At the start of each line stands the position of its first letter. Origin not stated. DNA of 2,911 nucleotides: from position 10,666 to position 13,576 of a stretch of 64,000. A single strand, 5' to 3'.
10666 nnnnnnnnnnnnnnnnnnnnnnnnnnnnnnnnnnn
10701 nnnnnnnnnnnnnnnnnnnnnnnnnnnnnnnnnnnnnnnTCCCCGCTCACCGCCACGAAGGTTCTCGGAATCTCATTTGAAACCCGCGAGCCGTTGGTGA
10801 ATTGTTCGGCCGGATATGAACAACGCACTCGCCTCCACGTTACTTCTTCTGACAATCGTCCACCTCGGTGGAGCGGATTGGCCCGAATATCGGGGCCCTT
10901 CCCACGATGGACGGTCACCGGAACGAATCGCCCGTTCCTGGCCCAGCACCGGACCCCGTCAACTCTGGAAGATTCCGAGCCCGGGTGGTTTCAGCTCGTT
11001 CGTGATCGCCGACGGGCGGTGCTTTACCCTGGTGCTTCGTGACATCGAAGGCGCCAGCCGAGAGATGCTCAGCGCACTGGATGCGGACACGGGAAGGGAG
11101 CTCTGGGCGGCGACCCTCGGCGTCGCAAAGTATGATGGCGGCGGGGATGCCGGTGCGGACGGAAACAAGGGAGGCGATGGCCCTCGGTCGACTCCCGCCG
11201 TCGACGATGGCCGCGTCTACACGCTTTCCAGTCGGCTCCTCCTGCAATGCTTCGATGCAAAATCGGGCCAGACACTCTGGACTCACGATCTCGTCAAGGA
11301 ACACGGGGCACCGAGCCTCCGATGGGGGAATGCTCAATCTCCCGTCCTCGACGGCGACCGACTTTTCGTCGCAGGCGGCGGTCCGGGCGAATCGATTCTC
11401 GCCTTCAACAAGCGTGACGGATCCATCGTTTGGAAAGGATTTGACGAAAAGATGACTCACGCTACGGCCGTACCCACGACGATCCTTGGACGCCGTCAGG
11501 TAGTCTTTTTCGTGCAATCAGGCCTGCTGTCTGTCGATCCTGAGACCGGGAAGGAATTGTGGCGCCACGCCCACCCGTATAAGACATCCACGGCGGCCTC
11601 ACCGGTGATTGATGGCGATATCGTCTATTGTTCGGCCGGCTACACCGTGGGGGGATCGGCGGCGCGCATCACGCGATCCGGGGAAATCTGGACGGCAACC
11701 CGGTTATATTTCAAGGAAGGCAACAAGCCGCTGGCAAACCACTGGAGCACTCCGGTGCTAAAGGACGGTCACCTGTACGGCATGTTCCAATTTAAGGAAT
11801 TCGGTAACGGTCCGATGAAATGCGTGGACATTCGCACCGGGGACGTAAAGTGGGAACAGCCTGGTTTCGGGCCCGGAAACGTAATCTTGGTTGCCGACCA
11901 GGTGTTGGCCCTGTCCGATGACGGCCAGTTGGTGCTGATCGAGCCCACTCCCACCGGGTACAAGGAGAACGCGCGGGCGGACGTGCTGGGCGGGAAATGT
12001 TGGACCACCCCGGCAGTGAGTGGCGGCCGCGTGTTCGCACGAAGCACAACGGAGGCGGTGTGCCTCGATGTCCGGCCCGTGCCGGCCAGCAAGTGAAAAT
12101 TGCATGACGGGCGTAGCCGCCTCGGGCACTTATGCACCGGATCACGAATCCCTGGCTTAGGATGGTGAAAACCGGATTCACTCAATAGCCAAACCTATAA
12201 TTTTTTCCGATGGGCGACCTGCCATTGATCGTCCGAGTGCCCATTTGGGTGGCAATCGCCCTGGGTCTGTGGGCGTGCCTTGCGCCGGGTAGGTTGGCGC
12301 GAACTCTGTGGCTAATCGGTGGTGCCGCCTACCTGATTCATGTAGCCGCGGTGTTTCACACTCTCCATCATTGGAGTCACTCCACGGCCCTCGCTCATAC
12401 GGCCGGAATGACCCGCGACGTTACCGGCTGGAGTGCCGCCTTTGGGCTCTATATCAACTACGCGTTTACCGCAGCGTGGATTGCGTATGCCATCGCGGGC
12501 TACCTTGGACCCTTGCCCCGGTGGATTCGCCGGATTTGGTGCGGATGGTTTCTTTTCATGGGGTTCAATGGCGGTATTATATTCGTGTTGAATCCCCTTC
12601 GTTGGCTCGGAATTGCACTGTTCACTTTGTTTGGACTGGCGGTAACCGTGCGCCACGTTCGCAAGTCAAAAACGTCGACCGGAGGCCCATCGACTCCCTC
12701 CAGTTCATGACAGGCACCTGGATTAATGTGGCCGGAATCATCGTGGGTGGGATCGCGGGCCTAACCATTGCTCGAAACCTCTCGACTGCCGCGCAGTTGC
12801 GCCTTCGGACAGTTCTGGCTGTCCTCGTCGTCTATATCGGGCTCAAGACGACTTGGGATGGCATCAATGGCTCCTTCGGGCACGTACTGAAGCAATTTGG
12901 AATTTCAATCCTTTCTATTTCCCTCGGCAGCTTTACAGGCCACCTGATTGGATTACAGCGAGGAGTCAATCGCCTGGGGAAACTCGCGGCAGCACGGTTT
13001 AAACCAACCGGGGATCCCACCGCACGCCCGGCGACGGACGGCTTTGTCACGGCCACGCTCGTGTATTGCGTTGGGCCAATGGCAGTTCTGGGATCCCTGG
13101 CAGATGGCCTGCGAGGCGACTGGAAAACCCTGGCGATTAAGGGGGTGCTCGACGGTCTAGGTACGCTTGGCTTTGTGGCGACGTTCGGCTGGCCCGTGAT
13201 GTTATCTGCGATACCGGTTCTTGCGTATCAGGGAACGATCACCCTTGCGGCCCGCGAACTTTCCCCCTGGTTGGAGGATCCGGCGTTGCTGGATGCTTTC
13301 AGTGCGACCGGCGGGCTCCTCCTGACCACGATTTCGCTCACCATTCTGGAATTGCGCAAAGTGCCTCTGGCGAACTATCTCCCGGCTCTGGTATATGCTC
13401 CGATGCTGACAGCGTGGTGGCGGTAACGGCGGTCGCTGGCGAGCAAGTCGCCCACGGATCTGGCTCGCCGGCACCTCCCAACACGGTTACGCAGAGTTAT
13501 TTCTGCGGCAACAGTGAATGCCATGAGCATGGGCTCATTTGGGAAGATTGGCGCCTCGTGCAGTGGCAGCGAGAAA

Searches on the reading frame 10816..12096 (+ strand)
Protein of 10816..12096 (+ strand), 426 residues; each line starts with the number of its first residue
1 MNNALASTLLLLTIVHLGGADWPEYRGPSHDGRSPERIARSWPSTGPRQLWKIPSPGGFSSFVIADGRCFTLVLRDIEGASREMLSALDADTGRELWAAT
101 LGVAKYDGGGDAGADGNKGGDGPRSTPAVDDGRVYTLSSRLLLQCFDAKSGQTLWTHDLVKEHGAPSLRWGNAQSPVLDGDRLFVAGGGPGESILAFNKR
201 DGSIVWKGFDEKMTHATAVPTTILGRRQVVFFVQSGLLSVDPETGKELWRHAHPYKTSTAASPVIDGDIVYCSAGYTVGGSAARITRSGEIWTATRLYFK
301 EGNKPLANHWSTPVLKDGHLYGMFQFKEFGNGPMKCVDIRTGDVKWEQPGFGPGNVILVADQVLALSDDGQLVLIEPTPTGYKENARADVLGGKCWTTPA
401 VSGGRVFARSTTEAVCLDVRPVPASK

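Call 28: search_protein_families(library=pfam, proteins=[window:10816-12096:+], max_evalue=0.001)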
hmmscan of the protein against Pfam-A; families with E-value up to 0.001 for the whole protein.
window:10816-12096:+ (426 aa): 3 families
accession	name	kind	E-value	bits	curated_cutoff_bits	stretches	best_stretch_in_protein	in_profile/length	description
PF13360.13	PQQ_2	-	1.7e-31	110.1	27.6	1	83-295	3-196/233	Outer membrane protein assembly factor BamB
PF01011.28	PQQ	-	1e-09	38.1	26.7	0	122-161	48-87/595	Glucose/ethanol/alcohol dehydrogenase, beta-propeller domain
PF13570.13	Beta-prop_ACSF4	-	1.8e-05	24.7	133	1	142-297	72-212/329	Beta-alanine-activating enzyme, beta-propeller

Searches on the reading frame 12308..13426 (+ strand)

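Call 28: search_protein_families(library=pfam, proteins=[window:12308-13426:+], max_evalue=0.001)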
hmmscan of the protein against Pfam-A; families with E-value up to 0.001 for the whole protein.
window:12308-13426:+ (372 aa): 1 family
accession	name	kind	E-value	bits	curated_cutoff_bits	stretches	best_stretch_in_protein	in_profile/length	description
PF04474.17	DUF554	-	1.4e-58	198.4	25.1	1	135-368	1-219/220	Protein of unknown function (DUF554)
